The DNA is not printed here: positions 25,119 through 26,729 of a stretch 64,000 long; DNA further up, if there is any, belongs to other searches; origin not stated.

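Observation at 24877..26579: Tightly repressed module: terminase-large-subunit-like protein with degenerate active sites plus a Cys-cluster HTH protein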

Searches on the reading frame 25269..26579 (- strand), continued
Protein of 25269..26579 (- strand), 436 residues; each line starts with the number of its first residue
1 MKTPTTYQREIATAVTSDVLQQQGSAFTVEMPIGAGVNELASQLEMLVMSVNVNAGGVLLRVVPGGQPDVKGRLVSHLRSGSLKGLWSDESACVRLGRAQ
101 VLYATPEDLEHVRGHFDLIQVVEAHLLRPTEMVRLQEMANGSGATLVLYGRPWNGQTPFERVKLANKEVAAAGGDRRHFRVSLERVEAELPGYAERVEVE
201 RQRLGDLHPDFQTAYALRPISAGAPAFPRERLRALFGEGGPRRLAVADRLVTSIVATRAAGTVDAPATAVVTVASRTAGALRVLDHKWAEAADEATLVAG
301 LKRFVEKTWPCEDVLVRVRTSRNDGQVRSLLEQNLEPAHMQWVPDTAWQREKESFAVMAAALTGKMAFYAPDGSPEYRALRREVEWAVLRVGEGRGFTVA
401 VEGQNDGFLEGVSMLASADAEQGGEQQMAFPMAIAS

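Call 40: search_protein_families(library=pfam, proteins=[L031:1718-4006:+, L031:4007-4279:+, L031:4337-4741:+, L031:4873-5196:+, L031:5953-7359:+, L031:7395-7682:+, L031:7692-9011:+, L031:9282-9701:+, L031:10195-10788:+, L031:11192-12535:-], max_evalue=0.001)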
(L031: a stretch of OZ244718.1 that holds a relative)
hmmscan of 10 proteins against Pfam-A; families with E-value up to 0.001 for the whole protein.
L031:1718-4006:+ (762 aa): 8 families
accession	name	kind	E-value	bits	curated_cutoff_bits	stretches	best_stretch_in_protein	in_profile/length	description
PF13328.12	HD_4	-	6.4e-55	185.6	27.2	1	57-215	1-156/156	HD domain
PF04607.23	RelA_SpoT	-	4.2e-39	133.8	27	1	274-386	1-111/113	Region found in RelA / SpoT proteins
PF02824.27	TGS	-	1.8e-26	92.4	22.2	1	429-488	1-60/60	TGS domain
PF13291.12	ACT_4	-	9.6e-16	58.7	27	1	669-745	3-80/80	ACT domain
PF01966.28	HD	-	9e-10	39.3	22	1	78-183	3-116/116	HD domain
PF19296.4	RelA_AH_RIS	-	5.3e-08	33.6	23.8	1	507-589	4-89/185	RelA/SpoT, AH and RIS domains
PF01842.31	ACT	-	1e-05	25.6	27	1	675-738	3-65/66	ACT domain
PF22629.2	ACT_AHAS_ss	-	6.6e-05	23.4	27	1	675-740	1-65/67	AHAS small subunit-like ACT domain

L031:4007-4279:+ (90 aa): 1 family
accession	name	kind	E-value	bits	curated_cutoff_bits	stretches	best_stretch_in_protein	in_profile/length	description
PF01649.23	Ribosomal_S20p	-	1.2e-23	84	29.5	1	8-85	6-83/83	Ribosomal protein S20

L031:4337-4741:+ (134 aa): 0 families

L031:4873-5196:+ (107 aa): 0 families

L031:5953-7359:+ (468 aa): 1 family
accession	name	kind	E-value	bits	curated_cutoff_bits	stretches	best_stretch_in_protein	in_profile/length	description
PF17289.8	Terminase_6C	-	0.00023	21.6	22.6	1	315-411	24-120/155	Terminase RNaseH-like domain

L031:7395-7682:+ (95 aa): 7 families
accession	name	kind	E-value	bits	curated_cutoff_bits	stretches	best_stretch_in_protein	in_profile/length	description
PF13384.12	HTH_23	-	2.5e-06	27.6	24.6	1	63-90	14-41/50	Homeodomain-like domain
PF13542.12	HTH_Tnp_ISL3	-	3.9e-05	23.5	27.4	1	59-89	20-49/51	Helix-turn-helix domain of transposase family ISL3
PF04545.22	Sigma70_r4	-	5.6e-05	23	24.1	1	54-90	8-44/50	Sigma-70, region 4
PF13518.12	HTH_28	-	0.00011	22.6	25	1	57-89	4-35/52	Helix-turn-helix domain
PF08281.18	Sigma70_r4_2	-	0.00018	21.5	25.7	1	54-92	14-52/54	Sigma-70, region 4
PF13936.12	HTH_38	-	0.00035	20.7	27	1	55-89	9-43/44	Helix-turn-helix domain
PF13551.12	HTH_29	-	0.00052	20.5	28.1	1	62-91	7-37/64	Winged helix-turn helix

L031:7692-9011:+ (439 aa): 2 families
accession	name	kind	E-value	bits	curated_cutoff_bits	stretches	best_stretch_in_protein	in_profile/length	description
PF05133.19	SPP1_portal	-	3.3e-20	72.9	25.5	1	36-436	35-412/416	Phage portal protein, SPP1 Gp6-like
PF16510.12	P22_portal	-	3.5e-09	36.2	26.1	1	14-131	11-136/594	Phage P22-like portal protein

L031:9282-9701:+ (139 aa): 0 families

L031:10195-10788:+ (197 aa): 0 families

L031:11192-12535:- (447 aa): 1 family
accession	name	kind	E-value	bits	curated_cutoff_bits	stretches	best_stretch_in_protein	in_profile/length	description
PF07690.21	MFS_1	-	1.1e-34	120.4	33.4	2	45-276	5-216/347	Major Facilitator Superfamily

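Call 44: search_protein_families(library=phrogs, proteins=[L035:5936-6619:+, L035:6676-8022:+, L035:8887-9969:+, L035:10016-10420:+, L035:3220-3795:+, L037:7947-8429:+, L037:9091-9789:+, L037:9925-10395:+, L037:2820-3725:+, L037:8-2245:+], max_evalue=0.001)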
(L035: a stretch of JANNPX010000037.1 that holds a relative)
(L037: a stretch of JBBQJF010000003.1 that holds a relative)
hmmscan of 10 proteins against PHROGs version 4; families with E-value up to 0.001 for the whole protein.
L035:5936-6619:+ (227 aa): 1 family
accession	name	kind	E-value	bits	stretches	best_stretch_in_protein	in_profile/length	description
phrog_836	-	transcription regulation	0.00027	22.1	1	178-223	79-123/133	late transcriptional activator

L035:6676-8022:+ (448 aa): 4 families
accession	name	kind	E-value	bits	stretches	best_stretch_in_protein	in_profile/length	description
phrog_64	-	head and packaging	1.4e-28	100.7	1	9-443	76-496/547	portal protein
phrog_156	-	head and packaging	1.3e-09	38.1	1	22-194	33-225/681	portal protein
phrog_104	-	head and packaging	1.4e-08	34.9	1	9-441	45-464/550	portal protein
phrog_533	-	head and packaging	4.2e-08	33.2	1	15-133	28-145/495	portal protein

L035:8887-9969:+ (360 aa): 1 family
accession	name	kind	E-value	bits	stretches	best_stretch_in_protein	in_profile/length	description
phrog_16004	-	unknown function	3e-06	28.5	0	237-338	24-120/152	-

L035:10016-10420:+ (134 aa): 1 family
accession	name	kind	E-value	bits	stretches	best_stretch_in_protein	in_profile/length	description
phrog_26616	-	other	3.6e-06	28.5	1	42-126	8-90/93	lipoprotein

L035:3220-3795:+ (191 aa): 0 families

L037:7947-8429:+ (160 aa): 0 families

L037:9091-9789:+ (232 aa): 1 family
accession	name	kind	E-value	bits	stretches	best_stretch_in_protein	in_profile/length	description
phrog_731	-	unknown function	2.9e-09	37.6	1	140-231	135-225/227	-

L037:9925-10395:+ (156 aa): 0 families

L037:2820-3725:+ (301 aa): 1 family
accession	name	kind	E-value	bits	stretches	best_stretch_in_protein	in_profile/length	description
phrog_3341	-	other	3.1e-24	86.8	1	2-252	42-239/267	esterase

L037:8-2245:+ (745 aa): 0 families

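Call 53: search_dna_similar(query=L031:5974-7359:+, collection=phages, mode=protein, max_rows=15, max_evalue=0.001)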
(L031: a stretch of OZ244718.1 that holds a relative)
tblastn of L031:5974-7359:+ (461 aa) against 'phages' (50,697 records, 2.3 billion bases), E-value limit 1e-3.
Records with a match: 11; places in all: 11; records where one place covers at least 80% of the query: 4.
Best place of each record, by identity: <60% 11.
By first word of the organism name: Streptomyces 6; Bacillus 4; Meiothermus 1.
By host as written in the record: Bacillus bogoriensis 2; Bacillus cereus 2; Streptomyces lividans JI 1326 2; Streptomyces sp. 5a 2; Meiothermus sp. 1; Streptomyces mirabilis NRRL B-2400 1; Streptomyces turgidiscabies 1.
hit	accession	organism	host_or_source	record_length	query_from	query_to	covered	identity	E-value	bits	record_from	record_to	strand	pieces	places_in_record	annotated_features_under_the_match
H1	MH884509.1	Bacillus phage vB_BboS-125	Bacillus bogoriensis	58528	10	448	95%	30.3%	1e-39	158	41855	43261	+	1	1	terminase-like family protein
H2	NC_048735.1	Bacillus phage vB_BboS-125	Bacillus bogoriensis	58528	10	448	95%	30.3%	1e-39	158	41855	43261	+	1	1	terminase-like family protein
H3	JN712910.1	Bacillus phage BCD7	Bacillus cereus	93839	9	449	96%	26.5%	6e-28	123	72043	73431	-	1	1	putative terminase large subunit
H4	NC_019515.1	Bacillus phage BCD7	Bacillus cereus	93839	9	449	96%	26.5%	6e-28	123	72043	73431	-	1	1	putative terminase large subunit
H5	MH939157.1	Meiothermus phage MMP17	Meiothermus sp.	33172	96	443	75%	29.4%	8e-10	67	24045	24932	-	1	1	terminase, ATPase subunit | hypothetical protein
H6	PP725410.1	Streptomyces phage GiJojo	Streptomyces mirabilis NRRL B-2400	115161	7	304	65%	26.9%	8e-16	86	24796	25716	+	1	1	61: terminase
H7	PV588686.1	Streptomyces phage pSt2308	Streptomyces turgidiscabies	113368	7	304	65%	26.5%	2e-15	85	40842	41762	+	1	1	terminase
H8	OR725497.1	Streptomyces phage LuckySocke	Streptomyces lividans JI 1326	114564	7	303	64%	26.0%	4e-15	84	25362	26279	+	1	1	70: terminase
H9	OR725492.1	Streptomyces phage Alone3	Streptomyces lividans JI 1326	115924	7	303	64%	26.0%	4e-15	84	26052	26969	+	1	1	71: terminase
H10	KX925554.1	Streptomyces phage BRock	Streptomyces sp. 5a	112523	7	304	65%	25.7%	3e-15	84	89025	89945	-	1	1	terminase large subunit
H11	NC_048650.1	Streptomyces phage BRock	Streptomyces sp. 5a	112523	7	304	65%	25.7%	3e-15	84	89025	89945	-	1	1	terminase large subunit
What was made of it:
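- An intact Dehalococcoidia relative hits annotated TerLs of cultured phages at E=1e-39 (call 53).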

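Call 55: search_dna_similar(query=window:25269-26579:-, collection=phages, mode=protein, max_rows=10, max_evalue=0.01)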
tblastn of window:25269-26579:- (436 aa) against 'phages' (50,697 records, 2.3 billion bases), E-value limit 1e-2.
No match.

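Call 68: search_solved_structures(query=A2, max_evalue=0.01, show_alignments=2)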
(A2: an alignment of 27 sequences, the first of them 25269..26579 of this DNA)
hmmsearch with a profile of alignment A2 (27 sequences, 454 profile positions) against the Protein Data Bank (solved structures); distinct sequences matched with E-value up to 0.01: 3.
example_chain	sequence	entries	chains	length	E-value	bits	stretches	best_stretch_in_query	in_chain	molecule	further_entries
5tge_A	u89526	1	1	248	0.0013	20.8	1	304-444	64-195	Phage terminase large subunit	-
5m1q_A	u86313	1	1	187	0.0057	18.7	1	311-439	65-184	Phage terminase large subunit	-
5m1f_A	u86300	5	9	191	0.0059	18.7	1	311-439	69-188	Phage terminase large subunit | Terminase large subunit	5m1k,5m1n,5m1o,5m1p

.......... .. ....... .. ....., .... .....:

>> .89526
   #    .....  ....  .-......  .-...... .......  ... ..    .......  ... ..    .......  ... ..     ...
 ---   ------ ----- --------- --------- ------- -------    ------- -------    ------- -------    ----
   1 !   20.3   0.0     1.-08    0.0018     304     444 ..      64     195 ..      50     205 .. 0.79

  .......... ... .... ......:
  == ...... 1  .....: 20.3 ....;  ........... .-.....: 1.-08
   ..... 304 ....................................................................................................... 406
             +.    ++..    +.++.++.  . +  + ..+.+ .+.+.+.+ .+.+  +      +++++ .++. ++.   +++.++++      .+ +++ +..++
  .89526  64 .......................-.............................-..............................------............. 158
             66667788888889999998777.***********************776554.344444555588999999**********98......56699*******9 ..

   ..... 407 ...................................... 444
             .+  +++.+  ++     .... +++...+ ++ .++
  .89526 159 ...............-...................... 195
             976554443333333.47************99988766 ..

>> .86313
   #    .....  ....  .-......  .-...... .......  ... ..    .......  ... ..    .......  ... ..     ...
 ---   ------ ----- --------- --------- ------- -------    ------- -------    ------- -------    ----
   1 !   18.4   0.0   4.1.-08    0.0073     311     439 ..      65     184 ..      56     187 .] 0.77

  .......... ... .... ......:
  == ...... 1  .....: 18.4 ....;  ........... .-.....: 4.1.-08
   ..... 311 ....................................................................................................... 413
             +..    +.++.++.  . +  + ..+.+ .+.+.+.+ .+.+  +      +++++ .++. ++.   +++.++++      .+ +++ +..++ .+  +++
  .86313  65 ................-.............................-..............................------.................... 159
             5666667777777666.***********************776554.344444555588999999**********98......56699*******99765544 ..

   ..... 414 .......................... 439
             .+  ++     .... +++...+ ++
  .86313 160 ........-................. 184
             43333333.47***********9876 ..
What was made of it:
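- The mixed profile reaches the solved P74-26/G20c nuclease domains with VDATG and GHDD aligned (call 68).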

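Call 72: search_protein_families(library=phrogs, proteins=[L035:4114-4389:+, L035:3779-4117:+, L035:3278-3592:+, L031:5699-5977:+, L031:4873-5196:+], max_evalue=0.01)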
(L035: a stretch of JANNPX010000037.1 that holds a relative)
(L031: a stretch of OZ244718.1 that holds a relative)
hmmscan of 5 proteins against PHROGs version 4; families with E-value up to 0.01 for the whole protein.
L035:4114-4389:+ (91 aa): 0 families

L035:3779-4117:+ (112 aa): 0 families

L035:3278-3592:+ (104 aa): 0 families

L031:5699-5977:+ (92 aa): 0 families

L031:4873-5196:+ (107 aa): 0 families

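Call 75: find_related_loci(query=A4, collection=viral_contigs, flank=8000)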
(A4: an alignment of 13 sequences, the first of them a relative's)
Query A4 (461 aa) in viral_contigs; peptide patterns used: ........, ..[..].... (x = any residue, [..] = any of these).
598 stretches matched a pattern; 431 encode a relative of the query (tblastn E <= 1e-3); the best 80 are kept; 80 distinct loci.
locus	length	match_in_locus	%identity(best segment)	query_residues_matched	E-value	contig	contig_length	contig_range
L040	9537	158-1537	64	7-458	0e+0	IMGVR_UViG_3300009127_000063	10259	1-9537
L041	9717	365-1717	63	7-457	0e+0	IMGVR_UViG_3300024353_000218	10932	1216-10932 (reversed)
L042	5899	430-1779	63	7-457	0e+0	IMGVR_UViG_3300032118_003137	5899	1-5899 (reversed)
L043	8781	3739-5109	59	3-459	8e-180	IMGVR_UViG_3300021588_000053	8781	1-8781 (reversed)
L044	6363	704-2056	62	7-457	7e-178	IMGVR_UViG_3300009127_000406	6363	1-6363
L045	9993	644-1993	57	1-457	1e-174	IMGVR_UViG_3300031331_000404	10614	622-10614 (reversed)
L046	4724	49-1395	57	4-458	7e-179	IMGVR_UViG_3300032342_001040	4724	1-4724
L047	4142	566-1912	57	4-458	1e-180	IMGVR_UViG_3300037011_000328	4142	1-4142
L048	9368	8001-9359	58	7-459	5e-174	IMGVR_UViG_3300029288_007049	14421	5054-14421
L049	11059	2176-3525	57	1-457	1e-172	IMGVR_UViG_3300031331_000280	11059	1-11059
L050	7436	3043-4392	56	4-459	2e-172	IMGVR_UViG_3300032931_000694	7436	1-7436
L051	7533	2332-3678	57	4-458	5e-172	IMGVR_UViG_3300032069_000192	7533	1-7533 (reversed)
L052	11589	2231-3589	57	5-457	2e-171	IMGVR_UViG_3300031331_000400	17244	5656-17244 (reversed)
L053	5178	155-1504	57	1-457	3e-175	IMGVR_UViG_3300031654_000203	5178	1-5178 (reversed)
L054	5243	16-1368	56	3-459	1e-174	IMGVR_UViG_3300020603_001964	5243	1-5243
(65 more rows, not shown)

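Call 77: find_encoding_contigs(protein=P0007, flank=4000, max_places=3)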
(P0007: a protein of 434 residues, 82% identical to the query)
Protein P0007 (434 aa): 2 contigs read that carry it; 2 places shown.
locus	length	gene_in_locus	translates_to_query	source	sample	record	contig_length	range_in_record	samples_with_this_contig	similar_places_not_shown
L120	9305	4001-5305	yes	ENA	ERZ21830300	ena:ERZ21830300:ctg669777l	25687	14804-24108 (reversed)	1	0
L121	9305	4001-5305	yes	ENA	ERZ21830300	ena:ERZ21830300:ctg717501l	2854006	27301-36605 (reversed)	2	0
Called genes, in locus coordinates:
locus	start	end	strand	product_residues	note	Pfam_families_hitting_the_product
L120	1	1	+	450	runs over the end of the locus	PF00355:Rieske, PF19301:LigXa_C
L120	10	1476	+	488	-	PF08811:DUF1800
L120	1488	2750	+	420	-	PF07394:DUF1501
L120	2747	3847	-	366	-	PF05935:Arylsulfotrans, PF14269:Arylsulfotran_2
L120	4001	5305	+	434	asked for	-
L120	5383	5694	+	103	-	-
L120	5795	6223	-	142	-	PF04075:F420H2_quin_red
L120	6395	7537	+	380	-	PF03462:PCRF, PF00472:RF-1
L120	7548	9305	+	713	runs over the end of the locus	PF00496:SBP_bac_5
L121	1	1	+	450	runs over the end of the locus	PF00355:Rieske, PF19301:LigXa_C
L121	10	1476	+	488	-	PF08811:DUF1800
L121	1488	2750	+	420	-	PF07394:DUF1501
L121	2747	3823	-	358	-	PF05935:Arylsulfotrans, PF14269:Arylsulfotran_2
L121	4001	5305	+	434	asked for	-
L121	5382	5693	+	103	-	-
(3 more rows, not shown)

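Call 78: find_encoding_contigs(protein=P0010, flank=4000, max_places=3)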
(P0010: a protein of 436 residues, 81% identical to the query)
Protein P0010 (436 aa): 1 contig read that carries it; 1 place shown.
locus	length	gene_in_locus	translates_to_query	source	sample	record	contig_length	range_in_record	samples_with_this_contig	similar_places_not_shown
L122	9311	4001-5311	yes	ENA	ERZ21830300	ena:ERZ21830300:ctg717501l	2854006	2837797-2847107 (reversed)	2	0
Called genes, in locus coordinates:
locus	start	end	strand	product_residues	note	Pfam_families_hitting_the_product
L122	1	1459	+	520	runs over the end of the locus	PF08811:DUF1800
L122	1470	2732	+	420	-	PF07394:DUF1501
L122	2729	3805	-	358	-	PF05935:Arylsulfotrans, PF14269:Arylsulfotran_2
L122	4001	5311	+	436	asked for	-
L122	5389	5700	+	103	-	-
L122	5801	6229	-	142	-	PF04075:F420H2_quin_red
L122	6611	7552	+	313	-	PF03462:PCRF, PF00472:RF-1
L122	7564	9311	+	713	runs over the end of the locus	PF00496:SBP_bac_5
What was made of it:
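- Tried and rejected: The two copies lie at the two contig ends with identical neighbours, which is a circular-overlap artefact (calls 77, 78).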

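Call 91: fold_search(model_id=the predicted structure, library=viral)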
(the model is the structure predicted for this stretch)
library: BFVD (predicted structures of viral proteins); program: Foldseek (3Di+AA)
matches with E <= 10: 1559; with E <= 0.001: 303
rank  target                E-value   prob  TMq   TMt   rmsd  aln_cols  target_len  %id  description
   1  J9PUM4                7.7e-22  1.00  0.48  0.41  14.6       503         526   15  Putative terminase large subunit [Bacillus phage BCD7]
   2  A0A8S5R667            6.4e-18  1.00  0.52  0.41   8.6       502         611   11  Terminase [Ackermannviridae sp. ctaCq7]
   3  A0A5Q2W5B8            6.5e-17  1.00  0.42  0.37  16.5       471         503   13  (no name in the UniProt tables at hand)
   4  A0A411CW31            1.3e-16  1.00  0.46  0.48   9.2       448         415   17  (no name in the UniProt tables at hand)
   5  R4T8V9                2.3e-16  1.00  0.41  0.41  12.1       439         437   11  Terminase large subunit [Halogranum tailed virus 1]
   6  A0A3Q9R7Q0            7.1e-16  1.00  0.67  0.64   6.3       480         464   11  Putative terminase [Bacillus phage pW4]
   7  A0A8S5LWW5            1.3e-15  1.00  0.35  0.14  15.5       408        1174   14  Hom-end-associated Hint [Myoviridae sp. ctZgq1]
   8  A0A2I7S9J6            2.3e-15  1.00  0.43  0.35  15.8       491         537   11  (no name in the UniProt tables at hand)
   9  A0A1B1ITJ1            4.8e-15  1.00  0.36  0.33  17.4       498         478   12  (no name in the UniProt tables at hand)
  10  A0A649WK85            2.9e-14  1.00  0.40  0.41  13.6       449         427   11  (no name in the UniProt tables at hand)
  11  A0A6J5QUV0            3.1e-14  1.00  0.36  0.28  17.3       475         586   12  HNHc domain containing protein [uncultured Caudovirales phage]
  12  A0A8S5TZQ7            3.5e-14  1.00  0.39  0.39  17.1       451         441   11  Large terminase [Myoviridae sp. cttph48]
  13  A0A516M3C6            3.7e-14  1.00  0.63  0.65   6.1       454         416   15  (no name in the UniProt tables at hand)
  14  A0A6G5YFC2            5.0e-14  1.00  0.40  0.37   9.9       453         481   13  (no name in the UniProt tables at hand)
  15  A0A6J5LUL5            5.9e-14  1.00  0.64  0.59   5.8       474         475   12  Phage terminase large subunit [uncultured Caudovirales phage]
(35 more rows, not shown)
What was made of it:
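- On Phage large terminase (TerL): BFVD gives 303 hits, and the listed top 50 are essentially all TerLs (call 91).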
